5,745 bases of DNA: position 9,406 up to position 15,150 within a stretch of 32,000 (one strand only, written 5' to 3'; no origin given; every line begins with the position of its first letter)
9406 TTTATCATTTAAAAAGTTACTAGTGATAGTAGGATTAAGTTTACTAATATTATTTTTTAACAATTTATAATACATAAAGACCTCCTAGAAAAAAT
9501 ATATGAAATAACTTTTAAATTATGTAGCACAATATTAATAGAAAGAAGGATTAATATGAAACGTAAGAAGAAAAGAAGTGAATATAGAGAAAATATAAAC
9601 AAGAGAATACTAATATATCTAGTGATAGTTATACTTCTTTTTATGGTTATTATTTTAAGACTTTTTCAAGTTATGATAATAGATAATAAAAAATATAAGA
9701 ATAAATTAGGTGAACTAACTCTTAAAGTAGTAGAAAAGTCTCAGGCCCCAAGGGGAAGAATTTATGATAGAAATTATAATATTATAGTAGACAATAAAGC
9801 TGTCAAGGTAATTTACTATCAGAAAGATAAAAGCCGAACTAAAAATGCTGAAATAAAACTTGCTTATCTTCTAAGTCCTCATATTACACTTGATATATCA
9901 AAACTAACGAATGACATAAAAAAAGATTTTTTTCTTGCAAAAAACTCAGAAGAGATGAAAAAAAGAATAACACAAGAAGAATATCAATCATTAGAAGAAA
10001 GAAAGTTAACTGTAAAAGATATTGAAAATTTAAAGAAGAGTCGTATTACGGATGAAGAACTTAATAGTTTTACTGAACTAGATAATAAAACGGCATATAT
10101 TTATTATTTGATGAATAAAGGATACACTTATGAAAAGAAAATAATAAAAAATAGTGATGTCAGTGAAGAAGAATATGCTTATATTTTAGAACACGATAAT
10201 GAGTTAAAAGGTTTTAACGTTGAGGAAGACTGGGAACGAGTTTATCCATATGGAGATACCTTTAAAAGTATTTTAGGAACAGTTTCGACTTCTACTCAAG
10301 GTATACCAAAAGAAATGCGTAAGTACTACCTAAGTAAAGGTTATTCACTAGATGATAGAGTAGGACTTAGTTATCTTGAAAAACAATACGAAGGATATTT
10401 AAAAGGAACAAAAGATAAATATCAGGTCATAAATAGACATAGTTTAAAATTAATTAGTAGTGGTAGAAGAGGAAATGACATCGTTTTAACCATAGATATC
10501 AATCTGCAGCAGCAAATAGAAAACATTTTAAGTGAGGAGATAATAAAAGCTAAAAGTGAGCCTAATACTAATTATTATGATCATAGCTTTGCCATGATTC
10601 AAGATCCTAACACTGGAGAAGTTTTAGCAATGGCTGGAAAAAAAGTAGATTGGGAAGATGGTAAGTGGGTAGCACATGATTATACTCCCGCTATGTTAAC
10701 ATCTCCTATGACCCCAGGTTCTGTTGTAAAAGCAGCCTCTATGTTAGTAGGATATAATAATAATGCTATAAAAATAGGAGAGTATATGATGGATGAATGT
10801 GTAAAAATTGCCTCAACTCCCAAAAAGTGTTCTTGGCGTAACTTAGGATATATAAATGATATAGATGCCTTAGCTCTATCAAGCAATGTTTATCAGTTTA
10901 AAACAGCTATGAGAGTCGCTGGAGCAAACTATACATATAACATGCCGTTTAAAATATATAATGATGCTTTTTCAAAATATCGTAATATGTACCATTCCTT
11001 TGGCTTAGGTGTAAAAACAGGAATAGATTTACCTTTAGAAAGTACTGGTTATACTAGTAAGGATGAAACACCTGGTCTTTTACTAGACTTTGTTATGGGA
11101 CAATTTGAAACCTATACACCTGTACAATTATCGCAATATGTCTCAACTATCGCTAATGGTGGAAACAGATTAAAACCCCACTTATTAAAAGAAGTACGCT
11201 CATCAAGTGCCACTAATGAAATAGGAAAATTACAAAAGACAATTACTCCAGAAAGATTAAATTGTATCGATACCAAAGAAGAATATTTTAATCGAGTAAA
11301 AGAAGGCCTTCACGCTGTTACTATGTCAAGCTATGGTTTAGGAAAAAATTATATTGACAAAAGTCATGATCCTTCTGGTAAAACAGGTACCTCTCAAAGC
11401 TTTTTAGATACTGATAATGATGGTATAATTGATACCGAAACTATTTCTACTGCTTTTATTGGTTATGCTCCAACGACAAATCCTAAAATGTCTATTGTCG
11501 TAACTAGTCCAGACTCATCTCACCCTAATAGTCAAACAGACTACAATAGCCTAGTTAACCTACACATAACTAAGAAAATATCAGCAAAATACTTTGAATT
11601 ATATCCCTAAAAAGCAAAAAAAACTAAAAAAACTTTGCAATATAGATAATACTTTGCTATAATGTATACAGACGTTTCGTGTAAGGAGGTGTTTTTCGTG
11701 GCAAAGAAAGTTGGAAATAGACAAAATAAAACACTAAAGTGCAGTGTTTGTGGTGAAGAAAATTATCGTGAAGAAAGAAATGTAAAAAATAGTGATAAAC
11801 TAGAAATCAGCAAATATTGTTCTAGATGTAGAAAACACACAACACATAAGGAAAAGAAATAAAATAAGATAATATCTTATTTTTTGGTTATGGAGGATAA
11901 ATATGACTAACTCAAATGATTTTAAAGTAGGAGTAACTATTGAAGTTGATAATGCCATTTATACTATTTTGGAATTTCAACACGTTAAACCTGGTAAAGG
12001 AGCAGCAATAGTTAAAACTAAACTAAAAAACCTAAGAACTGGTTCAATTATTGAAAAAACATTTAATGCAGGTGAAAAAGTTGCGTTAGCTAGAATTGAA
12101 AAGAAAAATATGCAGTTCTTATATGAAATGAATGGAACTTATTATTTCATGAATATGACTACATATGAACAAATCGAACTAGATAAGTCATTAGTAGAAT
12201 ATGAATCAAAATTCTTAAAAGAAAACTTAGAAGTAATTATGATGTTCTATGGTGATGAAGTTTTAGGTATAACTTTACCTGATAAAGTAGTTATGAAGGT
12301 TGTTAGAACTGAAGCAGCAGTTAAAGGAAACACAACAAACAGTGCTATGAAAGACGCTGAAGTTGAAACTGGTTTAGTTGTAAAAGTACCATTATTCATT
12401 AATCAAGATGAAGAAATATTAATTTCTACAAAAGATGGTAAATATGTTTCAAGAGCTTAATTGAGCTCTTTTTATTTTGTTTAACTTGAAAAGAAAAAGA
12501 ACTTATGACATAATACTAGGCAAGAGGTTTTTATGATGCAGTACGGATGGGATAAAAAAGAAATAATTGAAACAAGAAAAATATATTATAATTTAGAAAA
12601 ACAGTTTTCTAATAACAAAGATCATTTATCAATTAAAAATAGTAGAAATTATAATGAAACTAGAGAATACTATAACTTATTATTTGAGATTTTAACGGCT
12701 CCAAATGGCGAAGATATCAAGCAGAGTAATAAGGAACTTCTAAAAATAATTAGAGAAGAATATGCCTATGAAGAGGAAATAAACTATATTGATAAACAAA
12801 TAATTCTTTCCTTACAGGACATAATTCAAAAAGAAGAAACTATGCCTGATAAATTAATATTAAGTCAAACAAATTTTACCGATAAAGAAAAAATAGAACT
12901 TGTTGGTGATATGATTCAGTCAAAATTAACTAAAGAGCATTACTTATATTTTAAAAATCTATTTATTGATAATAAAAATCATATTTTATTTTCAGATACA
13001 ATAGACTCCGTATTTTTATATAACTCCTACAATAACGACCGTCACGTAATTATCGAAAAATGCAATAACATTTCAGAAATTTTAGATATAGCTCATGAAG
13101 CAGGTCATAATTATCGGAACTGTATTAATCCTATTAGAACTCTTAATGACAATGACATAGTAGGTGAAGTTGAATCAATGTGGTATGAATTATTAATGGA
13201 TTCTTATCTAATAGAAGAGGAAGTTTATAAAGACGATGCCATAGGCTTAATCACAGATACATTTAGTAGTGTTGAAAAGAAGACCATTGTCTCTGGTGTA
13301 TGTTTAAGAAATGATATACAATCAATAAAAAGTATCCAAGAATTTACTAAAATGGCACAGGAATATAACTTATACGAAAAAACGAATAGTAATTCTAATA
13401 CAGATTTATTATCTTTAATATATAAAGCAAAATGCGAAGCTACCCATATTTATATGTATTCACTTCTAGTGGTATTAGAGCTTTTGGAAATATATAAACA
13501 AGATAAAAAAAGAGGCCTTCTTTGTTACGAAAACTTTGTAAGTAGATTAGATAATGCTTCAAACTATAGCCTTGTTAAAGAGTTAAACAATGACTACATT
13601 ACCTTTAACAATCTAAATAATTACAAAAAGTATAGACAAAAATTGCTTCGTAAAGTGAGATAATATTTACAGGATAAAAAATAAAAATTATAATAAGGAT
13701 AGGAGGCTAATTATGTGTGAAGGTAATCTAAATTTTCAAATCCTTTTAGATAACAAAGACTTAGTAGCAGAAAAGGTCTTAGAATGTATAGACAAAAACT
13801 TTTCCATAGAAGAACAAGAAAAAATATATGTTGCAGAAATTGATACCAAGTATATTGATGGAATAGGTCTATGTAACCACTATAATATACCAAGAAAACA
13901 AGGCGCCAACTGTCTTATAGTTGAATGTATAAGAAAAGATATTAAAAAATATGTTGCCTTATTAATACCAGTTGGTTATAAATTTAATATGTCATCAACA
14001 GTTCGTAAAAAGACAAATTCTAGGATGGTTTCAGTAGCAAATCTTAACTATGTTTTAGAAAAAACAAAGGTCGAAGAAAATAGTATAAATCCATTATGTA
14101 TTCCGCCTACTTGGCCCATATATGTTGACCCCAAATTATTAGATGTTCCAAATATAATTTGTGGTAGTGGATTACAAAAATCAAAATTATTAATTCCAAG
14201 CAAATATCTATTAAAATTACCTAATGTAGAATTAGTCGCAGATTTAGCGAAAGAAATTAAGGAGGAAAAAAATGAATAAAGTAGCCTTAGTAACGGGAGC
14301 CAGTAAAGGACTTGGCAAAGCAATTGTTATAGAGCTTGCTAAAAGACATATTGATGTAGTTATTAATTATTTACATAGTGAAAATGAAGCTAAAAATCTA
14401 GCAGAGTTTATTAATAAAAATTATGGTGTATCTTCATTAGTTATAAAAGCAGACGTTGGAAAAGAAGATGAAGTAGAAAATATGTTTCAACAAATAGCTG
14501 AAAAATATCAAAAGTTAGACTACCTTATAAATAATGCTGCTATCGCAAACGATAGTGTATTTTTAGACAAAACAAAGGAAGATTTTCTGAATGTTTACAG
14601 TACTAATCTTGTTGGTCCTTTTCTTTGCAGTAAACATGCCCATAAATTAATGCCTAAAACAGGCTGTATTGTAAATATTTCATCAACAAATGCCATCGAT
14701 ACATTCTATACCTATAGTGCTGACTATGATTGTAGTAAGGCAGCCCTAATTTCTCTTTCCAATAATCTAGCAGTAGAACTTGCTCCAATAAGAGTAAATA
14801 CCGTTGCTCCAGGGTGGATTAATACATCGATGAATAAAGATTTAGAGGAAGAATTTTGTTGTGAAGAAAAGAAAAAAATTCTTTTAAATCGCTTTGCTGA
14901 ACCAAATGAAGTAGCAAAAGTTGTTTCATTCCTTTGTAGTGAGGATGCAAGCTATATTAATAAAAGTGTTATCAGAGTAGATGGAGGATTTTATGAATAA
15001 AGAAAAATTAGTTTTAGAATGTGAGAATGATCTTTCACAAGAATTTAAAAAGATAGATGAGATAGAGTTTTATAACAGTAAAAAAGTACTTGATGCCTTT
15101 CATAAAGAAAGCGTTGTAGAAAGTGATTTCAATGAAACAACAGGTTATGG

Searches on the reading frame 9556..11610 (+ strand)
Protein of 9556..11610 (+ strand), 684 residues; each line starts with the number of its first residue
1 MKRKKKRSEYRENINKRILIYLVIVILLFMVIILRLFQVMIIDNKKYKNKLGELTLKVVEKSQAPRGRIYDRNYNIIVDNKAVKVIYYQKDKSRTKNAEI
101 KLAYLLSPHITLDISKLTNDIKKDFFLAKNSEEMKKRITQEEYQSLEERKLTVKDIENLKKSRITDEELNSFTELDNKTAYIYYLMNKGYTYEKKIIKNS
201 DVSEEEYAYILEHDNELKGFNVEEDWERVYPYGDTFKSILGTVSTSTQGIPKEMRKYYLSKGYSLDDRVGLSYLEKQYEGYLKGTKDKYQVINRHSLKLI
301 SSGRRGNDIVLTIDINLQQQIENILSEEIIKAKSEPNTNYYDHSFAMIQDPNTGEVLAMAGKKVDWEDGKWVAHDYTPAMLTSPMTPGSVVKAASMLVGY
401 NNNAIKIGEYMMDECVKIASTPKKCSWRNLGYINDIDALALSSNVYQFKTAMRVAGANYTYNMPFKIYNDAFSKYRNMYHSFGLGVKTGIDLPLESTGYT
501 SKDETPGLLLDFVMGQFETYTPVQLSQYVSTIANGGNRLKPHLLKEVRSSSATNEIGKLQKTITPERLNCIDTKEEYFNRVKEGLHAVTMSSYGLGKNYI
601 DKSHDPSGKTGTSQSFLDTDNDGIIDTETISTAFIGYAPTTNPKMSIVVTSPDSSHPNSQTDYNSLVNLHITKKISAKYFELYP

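Call 34: search_protein_families(library=pfam, proteins=[window:9556-11610:+], max_evalue=0.00001)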
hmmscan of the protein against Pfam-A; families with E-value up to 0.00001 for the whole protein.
window:9556-11610:+ (684 aa): 2 families
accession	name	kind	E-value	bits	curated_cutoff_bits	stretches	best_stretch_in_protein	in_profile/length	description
PF00905.27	Transpeptidase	-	2.3e-48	165.4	22.1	1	345-674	2-296/299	Penicillin binding protein transpeptidase domain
PF03717.20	PBP_dimer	-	3e-35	122.7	24.4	1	62-291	2-167/180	Penicillin-binding Protein dimerisation domain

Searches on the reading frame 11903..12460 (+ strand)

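Call 34: search_protein_families(library=pfam, proteins=[window:11903-12460:+], max_evalue=0.00001)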
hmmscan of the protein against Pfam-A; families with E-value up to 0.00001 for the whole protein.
window:11903-12460:+ (185 aa): 3 families
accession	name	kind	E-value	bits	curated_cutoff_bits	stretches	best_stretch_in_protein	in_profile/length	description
PF08207.18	EFP_N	-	3.1e-28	98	23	1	4-60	2-58/58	Elongation factor P (EF-P) KOW-like domain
PF09285.17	Elong-fact-P_C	-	6.2e-22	77.5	25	1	129-184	1-56/56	Elongation factor P, C-terminal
PF01132.26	EFP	-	3.2e-17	62.7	27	1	68-121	1-54/54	Elongation factor P (EF-P) OB domain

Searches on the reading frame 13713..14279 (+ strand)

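Call 34: search_protein_families(library=pfam, proteins=[window:13713-14279:+], max_evalue=0.00001)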
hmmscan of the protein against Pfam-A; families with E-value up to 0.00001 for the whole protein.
window:13713-14279:+ (188 aa): 1 family
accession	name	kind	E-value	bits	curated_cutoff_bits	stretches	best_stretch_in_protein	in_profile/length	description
PF04073.20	tRNA_edit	-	3.9e-11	43.5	25.5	1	53-168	10-122/123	Aminoacyl-tRNA editing domain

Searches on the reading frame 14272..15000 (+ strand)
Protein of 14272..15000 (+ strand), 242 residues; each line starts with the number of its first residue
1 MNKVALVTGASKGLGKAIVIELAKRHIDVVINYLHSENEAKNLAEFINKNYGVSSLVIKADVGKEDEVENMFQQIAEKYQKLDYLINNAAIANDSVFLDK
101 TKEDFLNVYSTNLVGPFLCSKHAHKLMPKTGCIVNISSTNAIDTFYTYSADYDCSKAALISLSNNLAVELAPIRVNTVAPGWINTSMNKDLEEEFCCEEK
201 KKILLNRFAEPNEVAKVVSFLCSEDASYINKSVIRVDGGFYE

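Call 34: search_protein_families(library=pfam, proteins=[window:14272-15000:+], max_evalue=0.00001)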
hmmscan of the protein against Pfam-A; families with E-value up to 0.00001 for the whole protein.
window:14272-15000:+ (242 aa): 3 families
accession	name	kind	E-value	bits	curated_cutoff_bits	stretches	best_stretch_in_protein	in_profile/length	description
PF13561.12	adh_short_C2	-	2.8e-60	204.3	27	1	9-240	1-235/236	Enoyl-(Acyl carrier protein) reductase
PF00106.31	adh_short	-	2.7e-48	164.5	26.6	1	3-193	1-192/195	short chain dehydrogenase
PF08659.16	KR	-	2.5e-11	44.3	22.6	1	5-138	3-136/180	KR domain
